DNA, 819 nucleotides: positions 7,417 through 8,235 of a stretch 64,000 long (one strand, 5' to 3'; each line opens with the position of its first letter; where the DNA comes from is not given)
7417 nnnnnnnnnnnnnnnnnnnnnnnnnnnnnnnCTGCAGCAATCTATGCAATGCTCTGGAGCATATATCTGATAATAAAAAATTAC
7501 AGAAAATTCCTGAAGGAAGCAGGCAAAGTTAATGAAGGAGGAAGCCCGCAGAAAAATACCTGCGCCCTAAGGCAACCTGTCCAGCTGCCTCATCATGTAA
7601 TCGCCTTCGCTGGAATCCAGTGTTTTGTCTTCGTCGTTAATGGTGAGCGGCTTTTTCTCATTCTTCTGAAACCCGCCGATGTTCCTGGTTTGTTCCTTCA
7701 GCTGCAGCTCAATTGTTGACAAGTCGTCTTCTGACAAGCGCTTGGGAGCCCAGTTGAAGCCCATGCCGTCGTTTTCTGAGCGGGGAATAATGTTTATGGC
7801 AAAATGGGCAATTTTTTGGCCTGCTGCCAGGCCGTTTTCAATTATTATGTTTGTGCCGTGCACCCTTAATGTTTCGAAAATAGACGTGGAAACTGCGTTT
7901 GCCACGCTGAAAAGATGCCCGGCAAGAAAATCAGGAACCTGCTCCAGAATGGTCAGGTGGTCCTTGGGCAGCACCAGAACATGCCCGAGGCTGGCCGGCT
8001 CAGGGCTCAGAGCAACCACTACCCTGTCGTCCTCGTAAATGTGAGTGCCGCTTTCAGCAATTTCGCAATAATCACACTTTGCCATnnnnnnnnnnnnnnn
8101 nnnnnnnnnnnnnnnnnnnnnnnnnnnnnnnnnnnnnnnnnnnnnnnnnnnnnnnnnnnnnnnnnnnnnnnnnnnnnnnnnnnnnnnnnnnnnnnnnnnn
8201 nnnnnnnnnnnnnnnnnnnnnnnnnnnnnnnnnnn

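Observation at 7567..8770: Overlapping pair of HIT-like proteins that both lack the nucleophilic middle histidine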

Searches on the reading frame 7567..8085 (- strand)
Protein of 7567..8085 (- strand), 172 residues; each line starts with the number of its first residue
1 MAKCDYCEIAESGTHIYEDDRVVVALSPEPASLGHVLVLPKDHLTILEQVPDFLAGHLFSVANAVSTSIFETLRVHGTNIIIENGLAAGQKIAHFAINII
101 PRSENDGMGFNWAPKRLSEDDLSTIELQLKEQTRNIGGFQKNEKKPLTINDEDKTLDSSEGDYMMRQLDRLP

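Call 3: search_protein_families(library=pfam, proteins=[window:7567-8085:-], max_evalue=0.01)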
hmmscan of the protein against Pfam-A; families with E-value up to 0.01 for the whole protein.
window:7567-8085:- (172 aa): 2 families
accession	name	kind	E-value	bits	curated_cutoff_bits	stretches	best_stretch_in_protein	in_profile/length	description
PF01230.28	HIT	-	1.6e-15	57.9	21.5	1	14-104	7-97/98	HIT domain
PF11969.13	DcpS_C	-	0.00043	21.2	24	1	3-99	4-99/114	Scavenger mRNA decapping enzyme C-term binding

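Call 4: search_protein_families(library=ncbifam, proteins=[window:7567-8085:-], max_evalue=0.01)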
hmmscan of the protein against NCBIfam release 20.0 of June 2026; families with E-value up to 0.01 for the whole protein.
window:7567-8085:- (172 aa): 2 families
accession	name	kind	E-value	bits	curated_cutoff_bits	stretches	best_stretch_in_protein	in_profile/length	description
NF045834.1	M_plasma_HinT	exception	9.3e-14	52.1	130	1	13-102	12-101/102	histidine triad protein HinT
NF052622.1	ATPAdlTfActino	equivalog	0.00029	20.4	290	1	13-106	52-146/176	ATP adenylyltransferase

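Call 5: search_solved_structures(query=window:7567-8085:-, max_evalue=0.01, show_alignments=3)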
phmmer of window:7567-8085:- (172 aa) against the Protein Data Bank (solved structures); distinct sequences matched with E-value up to 0.01: 41.
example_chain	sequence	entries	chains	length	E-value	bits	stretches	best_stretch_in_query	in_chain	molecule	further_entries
3imi_A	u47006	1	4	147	3.9e-16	62.4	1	4-114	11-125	HIT family protein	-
1y23_A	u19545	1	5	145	5.9e-14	55.3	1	3-115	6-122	Histidine triad protein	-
2eo4_A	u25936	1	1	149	1.1e-13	54.4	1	4-121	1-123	150aa long hypothetical histidine triad nucleotide-binding protein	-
3o0m_A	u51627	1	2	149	7.1e-12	48.6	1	3-111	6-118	HIT family protein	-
3l7x_A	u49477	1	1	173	4.7e-11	45.9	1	3-104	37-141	Putative Hit-like protein involved in cell-cycle regulation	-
6iq1_A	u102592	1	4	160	9.4e-10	41.7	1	2-136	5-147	Adenosine 5'-monophosphoramidase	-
3r6f_A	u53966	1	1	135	2.2e-09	40.5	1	2-125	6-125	HIT family protein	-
5uvm_A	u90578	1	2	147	1.3e-08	38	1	3-99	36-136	Histidine triad (HIT) protein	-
3p0t_A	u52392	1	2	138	2.9e-08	36.8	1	13-130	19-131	Uncharacterized protein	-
3ksv_A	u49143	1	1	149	3e-08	36.8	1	2-124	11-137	Uncharacterized protein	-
1ems_A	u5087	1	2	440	1.1e-07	34.9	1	17-120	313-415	NIT-FRAGILE HISTIDINE TRIAD FUSION PROTEIN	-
4egu_A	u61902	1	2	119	1.8e-07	34.2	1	3-100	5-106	histidine triad (HIT) protein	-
7mqw_A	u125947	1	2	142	6.6e-07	32.4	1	13-130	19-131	HIT family protein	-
3oj7_A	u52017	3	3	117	6.9e-06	29.1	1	3-100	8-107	Putative histidine triad family protein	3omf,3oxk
3lb5_A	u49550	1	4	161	1.4e-05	28.1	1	14-105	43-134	Hit-like protein involved in cell-cycle regulation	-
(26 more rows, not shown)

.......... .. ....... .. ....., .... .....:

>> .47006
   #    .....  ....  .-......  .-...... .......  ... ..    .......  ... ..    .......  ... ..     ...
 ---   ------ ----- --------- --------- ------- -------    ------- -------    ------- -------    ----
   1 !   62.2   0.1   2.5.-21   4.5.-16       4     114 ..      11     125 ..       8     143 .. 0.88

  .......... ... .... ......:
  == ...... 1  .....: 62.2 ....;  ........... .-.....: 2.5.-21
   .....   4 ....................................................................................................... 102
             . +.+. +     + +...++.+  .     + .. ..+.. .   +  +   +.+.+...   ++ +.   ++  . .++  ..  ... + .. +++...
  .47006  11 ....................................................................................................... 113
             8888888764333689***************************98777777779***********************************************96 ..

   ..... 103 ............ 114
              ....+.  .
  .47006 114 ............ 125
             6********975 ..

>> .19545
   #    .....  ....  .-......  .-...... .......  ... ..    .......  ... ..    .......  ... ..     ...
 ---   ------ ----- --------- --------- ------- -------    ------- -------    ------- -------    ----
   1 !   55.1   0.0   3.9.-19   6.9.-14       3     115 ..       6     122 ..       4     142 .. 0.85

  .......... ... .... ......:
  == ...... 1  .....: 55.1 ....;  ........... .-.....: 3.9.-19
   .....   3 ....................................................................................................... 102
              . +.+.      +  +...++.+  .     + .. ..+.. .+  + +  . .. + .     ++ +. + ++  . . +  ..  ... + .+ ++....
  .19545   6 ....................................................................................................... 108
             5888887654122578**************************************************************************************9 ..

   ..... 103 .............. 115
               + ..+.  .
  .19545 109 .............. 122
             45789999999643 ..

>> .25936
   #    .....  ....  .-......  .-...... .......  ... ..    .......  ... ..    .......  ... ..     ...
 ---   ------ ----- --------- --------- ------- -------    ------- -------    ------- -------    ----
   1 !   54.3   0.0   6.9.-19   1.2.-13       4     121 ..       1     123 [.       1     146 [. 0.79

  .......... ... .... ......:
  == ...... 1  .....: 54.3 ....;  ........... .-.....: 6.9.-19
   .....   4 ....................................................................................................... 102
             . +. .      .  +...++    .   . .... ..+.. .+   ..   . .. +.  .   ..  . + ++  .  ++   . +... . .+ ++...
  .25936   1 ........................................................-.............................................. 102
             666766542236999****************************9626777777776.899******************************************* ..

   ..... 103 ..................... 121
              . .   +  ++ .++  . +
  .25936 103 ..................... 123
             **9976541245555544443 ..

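Call 8: find_homologous_proteins(query=window:7567-8085:-)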
Query window:7567-8085:- (172 aa): 76 proteins with E <= 0.001 among 141 candidates.
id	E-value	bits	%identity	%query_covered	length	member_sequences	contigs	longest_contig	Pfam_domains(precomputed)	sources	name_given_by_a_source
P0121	3.1e-109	380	100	100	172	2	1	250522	PF01230.30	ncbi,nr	ncbi:HIT family protein [Candidatus Woesearchaeota archaeon]|nr:HIT family protein [Candidatus Woese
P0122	1.9e-79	283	70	98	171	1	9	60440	PF01230.30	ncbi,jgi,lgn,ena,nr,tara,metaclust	ncbi:hypothetical protein CMO88_02290 [Candidatus Woesearchaeota archaeon]|nr:hypothetical protein [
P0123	5.2e-75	269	67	100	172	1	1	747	PF01230.30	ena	-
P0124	1.7e-74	267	67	100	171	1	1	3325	PF01230.30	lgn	-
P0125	3.3e-74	266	66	100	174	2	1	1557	PF01230.30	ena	-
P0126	4.0e-72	259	66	100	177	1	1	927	PF01230.30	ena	-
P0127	5.2e-72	259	64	100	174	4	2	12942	PF01230.30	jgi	-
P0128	1.7e-71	257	63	100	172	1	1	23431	PF11969.14,PF01230.30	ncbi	-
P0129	1.8e-71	257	64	100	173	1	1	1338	PF11969.14,PF01230.30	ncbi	-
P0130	1.2e-70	254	66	100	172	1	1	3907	PF01230.30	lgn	-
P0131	1.3e-70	254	66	95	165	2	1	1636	PF01230.30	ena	-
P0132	2.1e-69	250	63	100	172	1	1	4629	PF11969.14,PF01230.30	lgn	-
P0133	1.4e-68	248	62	100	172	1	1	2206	PF01230.30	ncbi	-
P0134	5.3e-68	246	60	100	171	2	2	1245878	PF01230.30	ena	-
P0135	6.5e-68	246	62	100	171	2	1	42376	PF01230.30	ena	-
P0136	6.9e-68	245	65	95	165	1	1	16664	PF01230.30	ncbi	-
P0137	9.0e-68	245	64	100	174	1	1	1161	PF01230.30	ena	-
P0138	1.1e-67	245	61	100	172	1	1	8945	PF01230.30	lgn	-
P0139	3.7e-67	243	62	100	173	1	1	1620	PF01230.30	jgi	jgi:histidine triad (HIT) family protein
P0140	4.3e-67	243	66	95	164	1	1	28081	PF01230.30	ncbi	-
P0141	6.5e-67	242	61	100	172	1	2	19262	PF01230.30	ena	-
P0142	1.7e-66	241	64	95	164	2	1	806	PF11969.14,PF01230.30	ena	-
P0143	2.4e-66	240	61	100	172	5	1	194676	PF01230.30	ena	-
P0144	3.6e-66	240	65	95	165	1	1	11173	PF01230.30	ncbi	-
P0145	1.7e-65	238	65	95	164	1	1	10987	PF01230.30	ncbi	-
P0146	4.0e-65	236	58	100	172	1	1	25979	PF01230.30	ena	-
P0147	2.8e-64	234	59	100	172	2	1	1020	PF01230.30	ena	-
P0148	7.8e-64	232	62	95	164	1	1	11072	PF11969.14,PF01230.30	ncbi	-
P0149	6.3e-54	200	64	79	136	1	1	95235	PF01230.30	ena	-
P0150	4.6e-53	197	50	100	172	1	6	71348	PF01230.30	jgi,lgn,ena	-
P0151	1.1e-52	196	52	98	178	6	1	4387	PF11969.14,PF01230.30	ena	-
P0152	1.3e-52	196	51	100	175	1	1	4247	PF01230.30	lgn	-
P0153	3.6e-52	194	50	100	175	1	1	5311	PF11969.14,PF01230.30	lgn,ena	-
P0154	4.9e-52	194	51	98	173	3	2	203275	PF11969.14,PF01230.30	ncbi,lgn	-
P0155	1.1e-51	193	50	100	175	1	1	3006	PF11969.14,PF01230.30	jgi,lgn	jgi:histidine triad (HIT) family protein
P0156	5.4e-51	191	47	98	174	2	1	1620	PF11969.14,PF01230.30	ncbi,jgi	-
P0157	6.0e-50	187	47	100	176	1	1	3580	PF11969.14,PF01230.30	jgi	jgi:histidine triad (HIT) family protein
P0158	6.4e-50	187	70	67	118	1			PF01230.30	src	-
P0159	6.4e-50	187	49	98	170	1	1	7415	PF11969.14,PF01230.30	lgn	-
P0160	3.8e-49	185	51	99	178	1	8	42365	PF11969.14,PF01230.30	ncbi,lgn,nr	ncbi:HIT domain-containing protein [Candidatus Woesearchaeota archaeon]|nr:HIT domain-containing pro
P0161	7.1e-49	184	51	98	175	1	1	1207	PF11969.14,PF01230.30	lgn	-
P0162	8.3e-49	183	47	100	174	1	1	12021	PF11969.14,PF01230.30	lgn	-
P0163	5.7e-48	181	46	98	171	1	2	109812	PF11969.14,PF01230.30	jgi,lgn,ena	-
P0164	6.1e-48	181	47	98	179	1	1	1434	PF11969.14,PF01230.30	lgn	-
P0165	9.2e-48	180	46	98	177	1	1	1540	PF11969.14,PF01230.30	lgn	-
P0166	1.1e-47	180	51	98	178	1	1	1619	PF01230.30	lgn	-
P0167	4.0e-47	178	49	98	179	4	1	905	PF11969.14,PF01230.30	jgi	jgi:histidine triad (HIT) family protein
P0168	2.0e-46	176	47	94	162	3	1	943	PF01230.30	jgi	jgi:histidine triad (HIT) family protein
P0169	4.9e-45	171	48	98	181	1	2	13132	PF11969.14,PF01230.30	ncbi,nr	ncbi:HIT family protein [Candidatus Woesearchaeota archaeon]|nr:HIT family protein [Candidatus Woese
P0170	2.7e-44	169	51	85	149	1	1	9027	PF01230.30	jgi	jgi:histidine triad (HIT) family protein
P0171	5.4e-44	168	44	100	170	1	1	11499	PF01230.30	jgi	-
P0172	3.3e-43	165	43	100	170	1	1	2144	PF01230.30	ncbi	-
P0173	3.4e-43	165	47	100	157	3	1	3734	PF11969.14,PF01230.30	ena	-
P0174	2.4e-42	162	47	98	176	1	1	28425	PF11969.14,PF01230.30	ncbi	ncbi:MAG: HIT domain-containing protein [Nanoarchaeota archaeon]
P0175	9.8e-42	160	45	98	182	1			PF11969.14,PF01230.30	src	-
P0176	1.1e-41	160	46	98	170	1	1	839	PF11969.14,PF01230.30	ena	-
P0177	1.2e-41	160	46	98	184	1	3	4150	PF11969.14,PF01230.30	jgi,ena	-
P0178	2.5e-41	159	42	98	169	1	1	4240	PF01230.30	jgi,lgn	-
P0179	5.1e-40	155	43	100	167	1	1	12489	PF01230.30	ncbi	ncbi:MAG: HIT family protein [Candidatus Woesearchaeota archaeon]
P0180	5.1e-39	152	45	99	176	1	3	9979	PF01230.30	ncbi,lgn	-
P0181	6.4e-39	151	43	98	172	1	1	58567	PF11969.14,PF01230.30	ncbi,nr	ncbi:HIT family protein [Candidatus Woesearchaeota archaeon]|nr:HIT family protein [Candidatus Woese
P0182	2.2e-38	149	43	100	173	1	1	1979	PF01230.30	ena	-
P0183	1.6e-35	140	43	98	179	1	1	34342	PF01230.30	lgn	-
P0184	4.7e-35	139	42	100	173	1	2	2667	PF11969.14,PF01230.30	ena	-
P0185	1.3e-34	137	39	99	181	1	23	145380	PF01230.30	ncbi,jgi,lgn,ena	jgi:histidine triad (HIT) family protein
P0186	1.5e-34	137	41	100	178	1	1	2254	PF11969.14,PF01230.30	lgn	-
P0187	2.8e-34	136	39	99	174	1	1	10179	PF01230.30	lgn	-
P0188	1.9e-33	133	47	77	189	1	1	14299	PF11969.14,PF01230.30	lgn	-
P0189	3.1e-33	133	40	99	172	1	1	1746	PF01230.30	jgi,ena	-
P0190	3.5e-31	126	37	100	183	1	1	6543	PF11969.14,PF01230.30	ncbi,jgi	jgi:histidine triad (HIT) family protein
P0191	1.3e-30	124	50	69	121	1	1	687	PF01230.30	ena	-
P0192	2.5e-29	120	38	100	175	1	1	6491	PF11969.14,PF01230.30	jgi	jgi:histidine triad (HIT) family protein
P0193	1.5e-28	117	44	73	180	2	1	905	PF01230.30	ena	-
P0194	1.7e-28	117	49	69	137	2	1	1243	PF01230.30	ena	-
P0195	8.7e-21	92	35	98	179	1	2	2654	PF01230.30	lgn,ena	-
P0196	3.1e-11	61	41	58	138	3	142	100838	PF11969.14,PF01230.30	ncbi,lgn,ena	-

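Call 70: list_cluster_members(proteins=[P0196, P0322, P0014, P0024])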
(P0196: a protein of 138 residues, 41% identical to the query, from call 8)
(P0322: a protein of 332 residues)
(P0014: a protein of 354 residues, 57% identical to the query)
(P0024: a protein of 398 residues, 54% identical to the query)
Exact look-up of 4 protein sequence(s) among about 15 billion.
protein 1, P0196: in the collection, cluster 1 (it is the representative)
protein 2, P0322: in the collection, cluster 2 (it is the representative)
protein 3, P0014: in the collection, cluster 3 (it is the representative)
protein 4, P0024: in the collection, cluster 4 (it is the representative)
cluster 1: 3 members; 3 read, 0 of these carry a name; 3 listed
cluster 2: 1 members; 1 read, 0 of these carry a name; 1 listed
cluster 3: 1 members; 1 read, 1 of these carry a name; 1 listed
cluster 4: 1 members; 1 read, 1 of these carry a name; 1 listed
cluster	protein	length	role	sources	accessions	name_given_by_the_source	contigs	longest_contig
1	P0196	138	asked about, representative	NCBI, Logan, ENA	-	-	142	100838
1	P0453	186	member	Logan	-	-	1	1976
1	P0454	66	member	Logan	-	-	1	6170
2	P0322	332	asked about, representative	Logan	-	-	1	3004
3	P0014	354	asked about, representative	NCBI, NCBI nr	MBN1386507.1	HIT domain-containing protein [Candidatus Woesearchaeota archaeon]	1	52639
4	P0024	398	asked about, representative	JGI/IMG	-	histidine triad (HIT) family protein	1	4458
